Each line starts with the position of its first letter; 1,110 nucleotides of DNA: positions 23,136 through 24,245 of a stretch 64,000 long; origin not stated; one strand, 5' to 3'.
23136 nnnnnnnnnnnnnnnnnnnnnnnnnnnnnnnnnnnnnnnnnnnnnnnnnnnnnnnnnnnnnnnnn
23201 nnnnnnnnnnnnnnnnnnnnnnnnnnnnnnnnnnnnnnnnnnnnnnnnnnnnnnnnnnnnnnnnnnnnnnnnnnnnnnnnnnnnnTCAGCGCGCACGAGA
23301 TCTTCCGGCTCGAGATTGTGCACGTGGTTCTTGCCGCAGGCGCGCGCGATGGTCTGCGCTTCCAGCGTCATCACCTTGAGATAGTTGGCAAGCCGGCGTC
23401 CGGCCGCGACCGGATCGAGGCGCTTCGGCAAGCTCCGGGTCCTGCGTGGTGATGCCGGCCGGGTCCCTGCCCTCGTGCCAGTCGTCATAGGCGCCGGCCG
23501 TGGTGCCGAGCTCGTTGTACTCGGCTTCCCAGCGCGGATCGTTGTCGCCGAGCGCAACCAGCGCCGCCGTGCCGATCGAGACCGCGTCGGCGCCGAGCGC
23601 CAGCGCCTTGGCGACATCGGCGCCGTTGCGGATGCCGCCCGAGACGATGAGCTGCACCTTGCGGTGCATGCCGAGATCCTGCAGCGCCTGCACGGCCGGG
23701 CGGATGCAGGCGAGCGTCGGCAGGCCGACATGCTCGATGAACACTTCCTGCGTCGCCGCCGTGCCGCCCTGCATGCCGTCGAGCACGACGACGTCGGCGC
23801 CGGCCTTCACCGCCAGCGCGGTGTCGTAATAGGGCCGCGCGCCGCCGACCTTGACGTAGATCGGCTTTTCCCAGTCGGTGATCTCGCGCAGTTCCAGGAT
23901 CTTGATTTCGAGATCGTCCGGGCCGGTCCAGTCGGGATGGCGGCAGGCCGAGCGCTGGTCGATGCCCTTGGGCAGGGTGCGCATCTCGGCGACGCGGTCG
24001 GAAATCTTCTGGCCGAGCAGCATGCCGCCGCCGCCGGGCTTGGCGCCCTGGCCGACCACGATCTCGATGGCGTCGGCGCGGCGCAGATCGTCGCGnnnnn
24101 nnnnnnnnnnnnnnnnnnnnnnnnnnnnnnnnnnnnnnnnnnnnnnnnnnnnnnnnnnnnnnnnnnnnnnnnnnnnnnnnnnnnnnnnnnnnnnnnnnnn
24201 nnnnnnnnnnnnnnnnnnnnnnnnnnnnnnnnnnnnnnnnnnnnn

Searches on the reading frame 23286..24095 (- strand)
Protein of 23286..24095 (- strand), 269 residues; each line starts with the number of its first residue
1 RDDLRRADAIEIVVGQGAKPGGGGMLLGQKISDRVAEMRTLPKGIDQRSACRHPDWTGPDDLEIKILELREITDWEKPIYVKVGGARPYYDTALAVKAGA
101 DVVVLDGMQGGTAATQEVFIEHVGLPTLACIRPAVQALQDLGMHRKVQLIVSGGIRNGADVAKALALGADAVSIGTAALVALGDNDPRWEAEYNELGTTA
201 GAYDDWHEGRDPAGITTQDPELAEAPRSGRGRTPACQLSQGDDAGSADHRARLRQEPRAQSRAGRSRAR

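Call 38: search_protein_families(library=pfam, proteins=[window:23286-24095:-], max_evalue=0.001)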
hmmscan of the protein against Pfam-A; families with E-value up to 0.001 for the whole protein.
window:23286-24095:- (269 aa): 5 families
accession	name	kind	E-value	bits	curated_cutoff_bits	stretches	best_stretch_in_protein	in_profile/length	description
PF01645.23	Glu_synthase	-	1e-59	203.1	20.4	1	3-183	132-312/369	Conserved region in glutamate synthase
PF01070.24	FMN_dh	-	8.9e-14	51.7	24.9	1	71-183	212-310/350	FMN-dependent dehydrogenase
PF00478.31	IMPDH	-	3e-09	36.8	25.6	1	93-176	160-237/345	IMP dehydrogenase / GMP reductase domain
PF03060.21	NMO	-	1.8e-08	34.6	28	1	92-181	149-228/331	Nitronate monooxygenase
PF00977.27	His_biosynth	-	1.3e-05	25.2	23.6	1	144-179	71-106/228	Histidine biosynthesis protein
